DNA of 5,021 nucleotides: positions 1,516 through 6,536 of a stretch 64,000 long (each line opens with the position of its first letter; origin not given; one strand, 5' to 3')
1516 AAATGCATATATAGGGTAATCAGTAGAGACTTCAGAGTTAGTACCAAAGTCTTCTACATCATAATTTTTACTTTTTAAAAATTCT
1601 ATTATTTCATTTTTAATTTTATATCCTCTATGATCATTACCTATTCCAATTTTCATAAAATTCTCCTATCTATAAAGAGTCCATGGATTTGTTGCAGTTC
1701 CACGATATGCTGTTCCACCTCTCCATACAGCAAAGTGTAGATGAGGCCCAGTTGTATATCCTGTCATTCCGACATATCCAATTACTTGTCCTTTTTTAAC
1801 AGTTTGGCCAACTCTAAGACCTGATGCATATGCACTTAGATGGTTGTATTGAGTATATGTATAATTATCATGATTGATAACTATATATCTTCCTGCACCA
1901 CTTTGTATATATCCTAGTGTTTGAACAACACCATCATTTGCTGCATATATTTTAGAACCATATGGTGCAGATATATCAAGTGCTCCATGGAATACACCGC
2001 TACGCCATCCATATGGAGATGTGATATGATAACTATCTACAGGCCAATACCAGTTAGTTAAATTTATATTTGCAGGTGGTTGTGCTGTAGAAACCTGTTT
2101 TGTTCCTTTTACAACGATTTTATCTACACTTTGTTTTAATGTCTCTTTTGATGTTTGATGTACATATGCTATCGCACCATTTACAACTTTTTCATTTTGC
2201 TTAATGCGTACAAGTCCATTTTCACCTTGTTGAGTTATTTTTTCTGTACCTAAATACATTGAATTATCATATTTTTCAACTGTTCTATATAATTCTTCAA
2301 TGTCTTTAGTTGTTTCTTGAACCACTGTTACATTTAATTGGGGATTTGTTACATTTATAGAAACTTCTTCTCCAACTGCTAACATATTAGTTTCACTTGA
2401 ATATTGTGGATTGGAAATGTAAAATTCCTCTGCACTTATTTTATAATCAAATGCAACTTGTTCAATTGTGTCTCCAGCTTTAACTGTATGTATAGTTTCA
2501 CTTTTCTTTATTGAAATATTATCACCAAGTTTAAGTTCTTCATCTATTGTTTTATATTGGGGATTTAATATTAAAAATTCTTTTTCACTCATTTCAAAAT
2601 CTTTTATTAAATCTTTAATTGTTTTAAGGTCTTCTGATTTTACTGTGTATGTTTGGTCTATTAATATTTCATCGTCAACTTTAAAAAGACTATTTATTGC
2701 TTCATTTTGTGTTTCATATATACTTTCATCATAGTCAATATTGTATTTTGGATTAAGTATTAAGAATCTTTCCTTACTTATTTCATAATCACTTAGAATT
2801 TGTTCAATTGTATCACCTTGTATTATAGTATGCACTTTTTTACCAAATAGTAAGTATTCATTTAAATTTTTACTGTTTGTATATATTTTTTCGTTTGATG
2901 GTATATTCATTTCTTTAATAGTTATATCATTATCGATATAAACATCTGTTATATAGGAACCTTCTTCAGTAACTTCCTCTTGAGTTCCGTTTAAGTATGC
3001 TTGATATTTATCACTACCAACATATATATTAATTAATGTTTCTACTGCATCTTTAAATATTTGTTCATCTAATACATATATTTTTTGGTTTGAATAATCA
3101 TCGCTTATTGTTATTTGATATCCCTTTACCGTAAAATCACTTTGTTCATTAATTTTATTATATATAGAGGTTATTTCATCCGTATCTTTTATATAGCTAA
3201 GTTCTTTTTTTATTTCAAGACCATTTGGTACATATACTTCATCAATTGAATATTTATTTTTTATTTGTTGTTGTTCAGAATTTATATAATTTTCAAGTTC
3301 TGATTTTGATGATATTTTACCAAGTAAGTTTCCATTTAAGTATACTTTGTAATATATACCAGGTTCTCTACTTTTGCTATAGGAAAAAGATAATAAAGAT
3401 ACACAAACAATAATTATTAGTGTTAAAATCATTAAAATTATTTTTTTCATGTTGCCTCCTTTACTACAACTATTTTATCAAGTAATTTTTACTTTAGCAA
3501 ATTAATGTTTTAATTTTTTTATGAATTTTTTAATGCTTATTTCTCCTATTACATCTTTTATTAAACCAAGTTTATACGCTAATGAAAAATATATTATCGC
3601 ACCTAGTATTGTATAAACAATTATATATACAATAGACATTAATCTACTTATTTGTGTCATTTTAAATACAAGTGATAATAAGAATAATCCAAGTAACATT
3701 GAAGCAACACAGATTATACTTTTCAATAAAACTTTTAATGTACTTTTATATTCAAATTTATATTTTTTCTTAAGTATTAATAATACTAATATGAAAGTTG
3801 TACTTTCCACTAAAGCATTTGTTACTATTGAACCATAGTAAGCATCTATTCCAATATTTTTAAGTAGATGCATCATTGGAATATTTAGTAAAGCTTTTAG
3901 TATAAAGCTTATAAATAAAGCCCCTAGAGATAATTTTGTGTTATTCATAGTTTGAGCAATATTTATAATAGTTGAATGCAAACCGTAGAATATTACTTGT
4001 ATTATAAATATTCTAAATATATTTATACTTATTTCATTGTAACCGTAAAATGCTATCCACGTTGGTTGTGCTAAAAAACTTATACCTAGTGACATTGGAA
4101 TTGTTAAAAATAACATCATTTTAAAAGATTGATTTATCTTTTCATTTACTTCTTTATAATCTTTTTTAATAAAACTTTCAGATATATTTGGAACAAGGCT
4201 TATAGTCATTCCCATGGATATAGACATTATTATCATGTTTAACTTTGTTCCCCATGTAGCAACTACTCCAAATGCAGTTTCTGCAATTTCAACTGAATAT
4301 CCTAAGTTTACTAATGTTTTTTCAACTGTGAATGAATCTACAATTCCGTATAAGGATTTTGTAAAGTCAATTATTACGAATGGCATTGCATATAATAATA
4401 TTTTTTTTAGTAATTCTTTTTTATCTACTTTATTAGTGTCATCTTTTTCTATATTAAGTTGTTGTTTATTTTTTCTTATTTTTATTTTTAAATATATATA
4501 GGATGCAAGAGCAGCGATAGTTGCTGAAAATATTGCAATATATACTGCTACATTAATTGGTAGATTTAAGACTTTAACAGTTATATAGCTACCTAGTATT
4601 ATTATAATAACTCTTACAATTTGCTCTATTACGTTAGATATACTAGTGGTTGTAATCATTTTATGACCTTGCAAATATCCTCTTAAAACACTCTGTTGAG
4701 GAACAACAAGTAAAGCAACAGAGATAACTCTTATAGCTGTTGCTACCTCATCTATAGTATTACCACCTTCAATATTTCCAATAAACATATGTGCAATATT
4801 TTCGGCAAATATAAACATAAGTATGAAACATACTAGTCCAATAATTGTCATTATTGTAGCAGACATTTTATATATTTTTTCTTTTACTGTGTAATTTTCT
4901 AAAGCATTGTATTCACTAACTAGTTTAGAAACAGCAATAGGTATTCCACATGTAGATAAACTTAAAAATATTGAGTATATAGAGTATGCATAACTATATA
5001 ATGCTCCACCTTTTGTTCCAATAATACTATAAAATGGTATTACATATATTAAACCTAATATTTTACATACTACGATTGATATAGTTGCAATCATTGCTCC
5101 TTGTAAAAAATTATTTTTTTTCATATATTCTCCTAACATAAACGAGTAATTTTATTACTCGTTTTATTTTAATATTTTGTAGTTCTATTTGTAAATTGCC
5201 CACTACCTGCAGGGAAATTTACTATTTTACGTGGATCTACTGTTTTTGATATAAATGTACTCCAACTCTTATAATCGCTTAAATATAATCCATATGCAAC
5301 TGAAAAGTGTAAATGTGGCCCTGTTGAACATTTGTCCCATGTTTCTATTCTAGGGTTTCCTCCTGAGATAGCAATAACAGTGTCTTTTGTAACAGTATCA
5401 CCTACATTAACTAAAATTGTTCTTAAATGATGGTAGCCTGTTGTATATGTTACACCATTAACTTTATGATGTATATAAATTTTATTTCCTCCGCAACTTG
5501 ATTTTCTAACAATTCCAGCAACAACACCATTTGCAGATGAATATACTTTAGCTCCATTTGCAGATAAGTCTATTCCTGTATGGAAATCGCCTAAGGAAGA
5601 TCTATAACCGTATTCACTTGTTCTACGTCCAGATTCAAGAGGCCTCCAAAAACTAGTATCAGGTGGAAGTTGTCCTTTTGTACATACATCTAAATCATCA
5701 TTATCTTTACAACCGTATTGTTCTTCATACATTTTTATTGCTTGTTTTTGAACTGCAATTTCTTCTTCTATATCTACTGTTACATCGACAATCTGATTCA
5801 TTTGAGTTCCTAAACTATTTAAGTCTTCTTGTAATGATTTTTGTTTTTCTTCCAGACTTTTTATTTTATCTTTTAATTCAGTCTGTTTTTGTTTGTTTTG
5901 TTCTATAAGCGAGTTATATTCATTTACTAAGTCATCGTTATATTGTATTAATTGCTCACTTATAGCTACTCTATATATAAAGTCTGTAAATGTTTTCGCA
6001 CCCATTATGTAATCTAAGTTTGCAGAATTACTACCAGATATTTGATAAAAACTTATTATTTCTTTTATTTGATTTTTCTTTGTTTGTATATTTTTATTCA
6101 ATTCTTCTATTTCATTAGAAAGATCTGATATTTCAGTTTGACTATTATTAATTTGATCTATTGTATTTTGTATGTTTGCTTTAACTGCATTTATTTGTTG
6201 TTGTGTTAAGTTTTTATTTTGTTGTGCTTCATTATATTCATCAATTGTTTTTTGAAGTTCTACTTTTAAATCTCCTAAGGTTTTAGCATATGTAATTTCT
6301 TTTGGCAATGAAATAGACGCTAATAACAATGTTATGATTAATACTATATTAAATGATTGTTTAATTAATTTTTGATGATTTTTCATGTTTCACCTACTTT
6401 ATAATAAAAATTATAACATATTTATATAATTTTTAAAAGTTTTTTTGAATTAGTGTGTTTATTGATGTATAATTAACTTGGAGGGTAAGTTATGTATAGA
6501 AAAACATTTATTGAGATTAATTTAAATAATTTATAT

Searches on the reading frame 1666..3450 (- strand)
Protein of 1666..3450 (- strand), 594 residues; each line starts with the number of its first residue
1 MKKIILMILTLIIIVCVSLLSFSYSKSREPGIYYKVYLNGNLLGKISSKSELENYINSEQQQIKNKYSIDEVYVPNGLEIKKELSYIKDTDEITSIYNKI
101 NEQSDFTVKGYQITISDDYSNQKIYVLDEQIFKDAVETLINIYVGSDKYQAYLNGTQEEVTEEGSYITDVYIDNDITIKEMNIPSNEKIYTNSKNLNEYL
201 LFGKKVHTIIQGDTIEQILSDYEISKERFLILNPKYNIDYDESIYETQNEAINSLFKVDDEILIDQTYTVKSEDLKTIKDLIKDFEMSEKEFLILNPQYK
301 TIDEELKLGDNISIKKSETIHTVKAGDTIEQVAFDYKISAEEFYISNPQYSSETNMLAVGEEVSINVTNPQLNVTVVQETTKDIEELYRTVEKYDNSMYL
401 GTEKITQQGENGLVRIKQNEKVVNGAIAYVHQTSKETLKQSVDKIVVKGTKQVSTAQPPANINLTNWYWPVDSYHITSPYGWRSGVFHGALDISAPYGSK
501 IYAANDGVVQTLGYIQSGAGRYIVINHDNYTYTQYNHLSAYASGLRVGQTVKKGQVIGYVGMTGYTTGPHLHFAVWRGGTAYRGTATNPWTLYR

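Call 57: search_protein_families(library=pfam, proteins=[window:1666-3450:-], max_evalue=0.00001)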
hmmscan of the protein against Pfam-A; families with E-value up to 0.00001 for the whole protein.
window:1666-3450:- (594 aa): 3 families
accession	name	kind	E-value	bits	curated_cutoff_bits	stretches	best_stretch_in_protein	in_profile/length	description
PF01551.29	Peptidase_M23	-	2.1e-26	92.4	28.7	1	487-581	2-93/96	Peptidase family M23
PF01476.26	LysM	-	3.8e-13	49.6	20.9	0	321-365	1-42/43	LysM domain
PF07501.17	G5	-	5.2e-11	43.1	23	1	380-451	4-75/75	G5 domain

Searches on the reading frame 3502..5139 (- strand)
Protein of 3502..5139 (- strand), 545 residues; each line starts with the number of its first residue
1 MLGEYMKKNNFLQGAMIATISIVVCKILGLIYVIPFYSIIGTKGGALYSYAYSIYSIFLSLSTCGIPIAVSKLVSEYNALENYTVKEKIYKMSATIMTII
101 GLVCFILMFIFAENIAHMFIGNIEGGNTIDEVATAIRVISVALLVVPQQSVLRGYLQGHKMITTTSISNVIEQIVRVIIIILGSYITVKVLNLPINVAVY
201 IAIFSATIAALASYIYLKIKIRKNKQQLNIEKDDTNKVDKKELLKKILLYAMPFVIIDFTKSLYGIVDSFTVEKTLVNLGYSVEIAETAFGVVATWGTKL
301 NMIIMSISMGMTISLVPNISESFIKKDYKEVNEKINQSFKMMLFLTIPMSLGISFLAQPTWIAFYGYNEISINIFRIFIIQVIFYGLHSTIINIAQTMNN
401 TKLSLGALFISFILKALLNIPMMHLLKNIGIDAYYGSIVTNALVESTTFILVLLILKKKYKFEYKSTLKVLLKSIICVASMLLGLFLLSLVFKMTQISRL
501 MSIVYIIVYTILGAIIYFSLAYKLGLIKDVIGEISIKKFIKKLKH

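Call 57: search_protein_families(library=pfam, proteins=[window:3502-5139:-], max_evalue=0.00001)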
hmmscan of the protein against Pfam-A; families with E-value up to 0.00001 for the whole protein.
window:3502-5139:- (545 aa): 3 families
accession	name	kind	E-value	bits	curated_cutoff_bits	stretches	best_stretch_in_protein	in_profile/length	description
PF01943.22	Polysacc_synt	-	2.3e-27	96.6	28.2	1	12-272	2-231/274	Polysaccharide biosynthesis protein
PF01554.23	MatE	-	2.2e-14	53.9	24.9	2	297-419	34-159/161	MatE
PF03023.19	MurJ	-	3.2e-09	36.4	27.4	1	309-495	251-438/451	Lipid II flippase MurJ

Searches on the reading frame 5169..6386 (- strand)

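Call 57: search_protein_families(library=pfam, proteins=[window:5169-6386:-], max_evalue=0.00001)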
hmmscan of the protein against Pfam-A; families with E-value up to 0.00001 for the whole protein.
window:5169-6386:- (405 aa): 2 families
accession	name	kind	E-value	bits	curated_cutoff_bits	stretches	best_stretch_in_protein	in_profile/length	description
PF01551.29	Peptidase_M23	-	5e-17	62.3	28.7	1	268-364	2-88/96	Peptidase family M23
PF24568.1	CC_PcsB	-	1.9e-10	40.9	27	1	93-159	1-67/75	Peptidoglycan hydrolase PcsB, coiled-coil domain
